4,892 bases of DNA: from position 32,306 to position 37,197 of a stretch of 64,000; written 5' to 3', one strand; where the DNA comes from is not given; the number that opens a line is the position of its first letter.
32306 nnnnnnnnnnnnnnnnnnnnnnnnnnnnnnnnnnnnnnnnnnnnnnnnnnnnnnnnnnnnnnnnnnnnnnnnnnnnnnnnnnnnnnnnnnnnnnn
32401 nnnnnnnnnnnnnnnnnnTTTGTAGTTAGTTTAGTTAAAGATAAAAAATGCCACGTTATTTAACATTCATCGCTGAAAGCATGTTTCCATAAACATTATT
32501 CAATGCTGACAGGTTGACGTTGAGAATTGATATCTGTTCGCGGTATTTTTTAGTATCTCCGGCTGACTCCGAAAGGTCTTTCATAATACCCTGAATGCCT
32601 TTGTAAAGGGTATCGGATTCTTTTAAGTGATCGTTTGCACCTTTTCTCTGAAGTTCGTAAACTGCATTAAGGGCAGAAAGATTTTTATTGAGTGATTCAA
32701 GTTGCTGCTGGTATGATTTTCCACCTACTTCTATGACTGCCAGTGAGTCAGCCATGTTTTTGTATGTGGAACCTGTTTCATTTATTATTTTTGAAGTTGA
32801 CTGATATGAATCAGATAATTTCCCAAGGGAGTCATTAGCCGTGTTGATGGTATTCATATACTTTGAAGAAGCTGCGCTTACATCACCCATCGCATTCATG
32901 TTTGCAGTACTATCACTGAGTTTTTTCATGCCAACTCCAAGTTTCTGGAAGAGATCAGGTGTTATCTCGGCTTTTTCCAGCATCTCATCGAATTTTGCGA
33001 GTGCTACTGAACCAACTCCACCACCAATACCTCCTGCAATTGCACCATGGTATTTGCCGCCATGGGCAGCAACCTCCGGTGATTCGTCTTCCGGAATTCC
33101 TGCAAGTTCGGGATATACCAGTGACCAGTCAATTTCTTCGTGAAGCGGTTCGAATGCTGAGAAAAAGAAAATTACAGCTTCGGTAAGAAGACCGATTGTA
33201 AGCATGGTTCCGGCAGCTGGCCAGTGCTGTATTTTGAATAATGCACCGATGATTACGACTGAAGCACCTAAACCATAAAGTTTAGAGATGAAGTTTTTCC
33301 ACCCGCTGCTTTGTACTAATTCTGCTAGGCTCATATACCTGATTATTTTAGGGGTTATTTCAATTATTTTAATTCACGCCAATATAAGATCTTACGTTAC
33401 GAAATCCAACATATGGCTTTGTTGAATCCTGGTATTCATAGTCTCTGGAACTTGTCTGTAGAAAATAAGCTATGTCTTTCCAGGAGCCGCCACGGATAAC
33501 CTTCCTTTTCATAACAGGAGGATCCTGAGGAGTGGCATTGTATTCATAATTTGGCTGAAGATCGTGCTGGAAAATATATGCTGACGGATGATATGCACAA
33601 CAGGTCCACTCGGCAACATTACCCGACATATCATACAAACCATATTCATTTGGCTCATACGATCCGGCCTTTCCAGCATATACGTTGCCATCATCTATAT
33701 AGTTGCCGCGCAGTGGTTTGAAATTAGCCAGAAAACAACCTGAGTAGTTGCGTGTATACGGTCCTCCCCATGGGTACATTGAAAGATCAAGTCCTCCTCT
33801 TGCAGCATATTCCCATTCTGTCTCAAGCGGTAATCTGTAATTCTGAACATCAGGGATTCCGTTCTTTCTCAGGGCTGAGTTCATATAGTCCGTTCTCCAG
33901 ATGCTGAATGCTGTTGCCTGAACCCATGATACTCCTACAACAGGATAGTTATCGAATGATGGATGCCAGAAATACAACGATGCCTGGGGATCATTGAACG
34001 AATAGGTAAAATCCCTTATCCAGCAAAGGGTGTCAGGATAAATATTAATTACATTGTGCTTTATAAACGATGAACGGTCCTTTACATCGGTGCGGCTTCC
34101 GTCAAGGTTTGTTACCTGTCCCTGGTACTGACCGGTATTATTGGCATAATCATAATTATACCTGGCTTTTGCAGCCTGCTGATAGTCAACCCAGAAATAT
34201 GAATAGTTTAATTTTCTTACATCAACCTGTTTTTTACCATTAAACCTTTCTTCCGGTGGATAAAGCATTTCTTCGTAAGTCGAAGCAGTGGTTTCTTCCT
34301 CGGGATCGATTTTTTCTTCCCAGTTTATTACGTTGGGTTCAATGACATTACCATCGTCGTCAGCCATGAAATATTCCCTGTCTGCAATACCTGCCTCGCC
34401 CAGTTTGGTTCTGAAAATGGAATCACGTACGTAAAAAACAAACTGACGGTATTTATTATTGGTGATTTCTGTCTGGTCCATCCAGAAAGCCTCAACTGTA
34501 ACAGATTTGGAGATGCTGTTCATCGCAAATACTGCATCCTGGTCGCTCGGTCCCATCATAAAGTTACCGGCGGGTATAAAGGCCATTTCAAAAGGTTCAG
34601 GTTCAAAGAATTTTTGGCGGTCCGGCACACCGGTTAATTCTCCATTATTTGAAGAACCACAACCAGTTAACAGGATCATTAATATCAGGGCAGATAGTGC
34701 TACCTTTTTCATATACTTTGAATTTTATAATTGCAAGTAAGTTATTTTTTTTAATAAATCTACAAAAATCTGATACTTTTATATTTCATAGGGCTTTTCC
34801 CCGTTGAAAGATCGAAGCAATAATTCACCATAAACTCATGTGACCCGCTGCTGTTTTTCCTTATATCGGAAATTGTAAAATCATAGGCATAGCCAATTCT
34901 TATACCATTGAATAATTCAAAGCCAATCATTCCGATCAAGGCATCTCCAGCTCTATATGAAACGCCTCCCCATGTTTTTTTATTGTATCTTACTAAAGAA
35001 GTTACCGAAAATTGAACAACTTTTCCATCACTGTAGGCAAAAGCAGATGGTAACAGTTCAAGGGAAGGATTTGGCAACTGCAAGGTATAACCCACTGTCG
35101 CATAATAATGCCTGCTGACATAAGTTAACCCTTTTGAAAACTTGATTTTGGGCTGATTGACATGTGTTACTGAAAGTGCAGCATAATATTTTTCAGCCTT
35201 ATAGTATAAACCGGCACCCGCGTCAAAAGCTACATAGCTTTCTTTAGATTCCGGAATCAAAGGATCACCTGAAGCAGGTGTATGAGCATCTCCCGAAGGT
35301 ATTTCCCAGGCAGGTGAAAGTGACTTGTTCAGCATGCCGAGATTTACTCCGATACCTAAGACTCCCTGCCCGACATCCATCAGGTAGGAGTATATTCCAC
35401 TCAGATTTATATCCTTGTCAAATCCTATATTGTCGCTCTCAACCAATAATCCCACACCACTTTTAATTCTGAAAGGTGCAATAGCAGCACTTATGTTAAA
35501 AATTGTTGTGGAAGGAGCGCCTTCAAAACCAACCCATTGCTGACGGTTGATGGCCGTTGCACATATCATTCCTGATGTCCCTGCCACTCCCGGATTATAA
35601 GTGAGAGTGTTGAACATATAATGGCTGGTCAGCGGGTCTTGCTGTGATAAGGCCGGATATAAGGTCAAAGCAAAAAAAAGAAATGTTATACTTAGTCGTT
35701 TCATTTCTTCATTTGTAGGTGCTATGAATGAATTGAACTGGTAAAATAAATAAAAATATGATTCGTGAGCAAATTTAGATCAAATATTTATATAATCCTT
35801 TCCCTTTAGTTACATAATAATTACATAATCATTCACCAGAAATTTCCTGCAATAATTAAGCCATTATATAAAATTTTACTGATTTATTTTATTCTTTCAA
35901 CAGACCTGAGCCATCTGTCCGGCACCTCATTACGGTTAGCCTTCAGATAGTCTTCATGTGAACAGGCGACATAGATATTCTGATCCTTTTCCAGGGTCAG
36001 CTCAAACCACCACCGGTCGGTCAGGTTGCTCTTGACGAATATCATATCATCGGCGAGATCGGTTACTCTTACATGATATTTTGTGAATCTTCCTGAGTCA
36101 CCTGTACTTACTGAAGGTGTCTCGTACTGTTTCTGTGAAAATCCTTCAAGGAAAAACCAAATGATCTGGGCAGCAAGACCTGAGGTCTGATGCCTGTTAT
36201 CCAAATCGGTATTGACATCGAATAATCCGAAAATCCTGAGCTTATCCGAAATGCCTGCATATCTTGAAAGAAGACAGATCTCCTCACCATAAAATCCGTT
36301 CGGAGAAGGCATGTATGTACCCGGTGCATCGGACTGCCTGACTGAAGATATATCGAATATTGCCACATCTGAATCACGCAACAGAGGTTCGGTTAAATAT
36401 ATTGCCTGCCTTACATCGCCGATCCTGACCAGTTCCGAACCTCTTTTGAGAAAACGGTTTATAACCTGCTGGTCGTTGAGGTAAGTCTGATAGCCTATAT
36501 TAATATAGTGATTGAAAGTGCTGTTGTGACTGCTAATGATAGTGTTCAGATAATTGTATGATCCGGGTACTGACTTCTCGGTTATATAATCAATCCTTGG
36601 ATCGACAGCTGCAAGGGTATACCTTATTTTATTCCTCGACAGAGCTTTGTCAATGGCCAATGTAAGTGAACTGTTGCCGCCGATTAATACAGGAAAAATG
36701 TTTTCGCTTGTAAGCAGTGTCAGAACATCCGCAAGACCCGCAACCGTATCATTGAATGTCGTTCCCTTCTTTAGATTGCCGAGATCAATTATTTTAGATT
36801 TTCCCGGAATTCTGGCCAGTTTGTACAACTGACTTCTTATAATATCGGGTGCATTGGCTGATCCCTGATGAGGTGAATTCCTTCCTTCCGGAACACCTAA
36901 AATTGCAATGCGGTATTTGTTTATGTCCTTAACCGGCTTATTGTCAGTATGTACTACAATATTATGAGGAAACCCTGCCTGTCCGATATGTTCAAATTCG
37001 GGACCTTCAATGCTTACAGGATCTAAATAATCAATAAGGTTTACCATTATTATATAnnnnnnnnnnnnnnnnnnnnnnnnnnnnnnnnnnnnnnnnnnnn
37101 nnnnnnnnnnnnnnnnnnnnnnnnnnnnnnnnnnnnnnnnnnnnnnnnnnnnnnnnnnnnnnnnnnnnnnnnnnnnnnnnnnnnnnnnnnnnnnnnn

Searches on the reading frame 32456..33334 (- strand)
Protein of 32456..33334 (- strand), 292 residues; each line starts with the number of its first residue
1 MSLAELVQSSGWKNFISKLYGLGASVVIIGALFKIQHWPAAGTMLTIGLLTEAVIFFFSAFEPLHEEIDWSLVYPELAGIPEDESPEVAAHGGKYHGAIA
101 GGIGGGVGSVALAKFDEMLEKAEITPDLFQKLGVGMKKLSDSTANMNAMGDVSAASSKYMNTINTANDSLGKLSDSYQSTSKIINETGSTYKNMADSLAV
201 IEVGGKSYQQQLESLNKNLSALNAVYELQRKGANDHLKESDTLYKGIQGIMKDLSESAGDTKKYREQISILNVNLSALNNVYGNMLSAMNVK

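Call 9: search_protein_families(library=pfam, proteins=[window:32456-33334:-], max_evalue=0.001)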
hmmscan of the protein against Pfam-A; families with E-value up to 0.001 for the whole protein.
window:32456-33334:- (292 aa): 1 family
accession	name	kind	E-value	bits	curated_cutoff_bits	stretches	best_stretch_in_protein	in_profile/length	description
PF22827.1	GldL_N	-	3.6e-31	107.6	24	1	19-79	1-61/62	GldL N-terminal domain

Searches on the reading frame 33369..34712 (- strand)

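Call 9: search_protein_families(library=pfam, proteins=[window:33369-34712:-], max_evalue=0.001)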
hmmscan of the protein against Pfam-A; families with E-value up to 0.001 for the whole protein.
window:33369-34712:- (447 aa): 1 family
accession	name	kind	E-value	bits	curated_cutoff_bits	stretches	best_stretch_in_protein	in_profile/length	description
PF03781.23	FGE-sulfatase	-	7.8e-44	150.7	23.3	1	42-441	4-255/255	Sulfatase-modifying factor enzyme 1-like domain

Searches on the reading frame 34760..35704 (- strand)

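Call 9: search_protein_families(library=pfam, proteins=[window:34760-35704:-], max_evalue=0.001)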
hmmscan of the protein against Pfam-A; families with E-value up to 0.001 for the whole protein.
window:34760-35704:- (314 aa): 1 family
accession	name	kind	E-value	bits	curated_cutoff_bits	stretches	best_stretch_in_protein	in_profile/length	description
PF11751.14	PorP_SprF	-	9.2e-64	216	22.3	1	20-295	3-273/273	Type IX secretion system membrane protein PorP/SprF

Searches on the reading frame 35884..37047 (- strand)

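Call 95: search_protein_families(library=pfam, proteins=[window:35884-37047:-], max_evalue=0.0001)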
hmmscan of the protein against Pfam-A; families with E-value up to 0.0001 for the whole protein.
window:35884-37047:- (387 aa): 1 family
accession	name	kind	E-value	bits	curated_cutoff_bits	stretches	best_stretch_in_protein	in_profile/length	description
PF00491.26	Arginase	-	2.8e-16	60.2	22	1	46-298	2-276/280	Arginase family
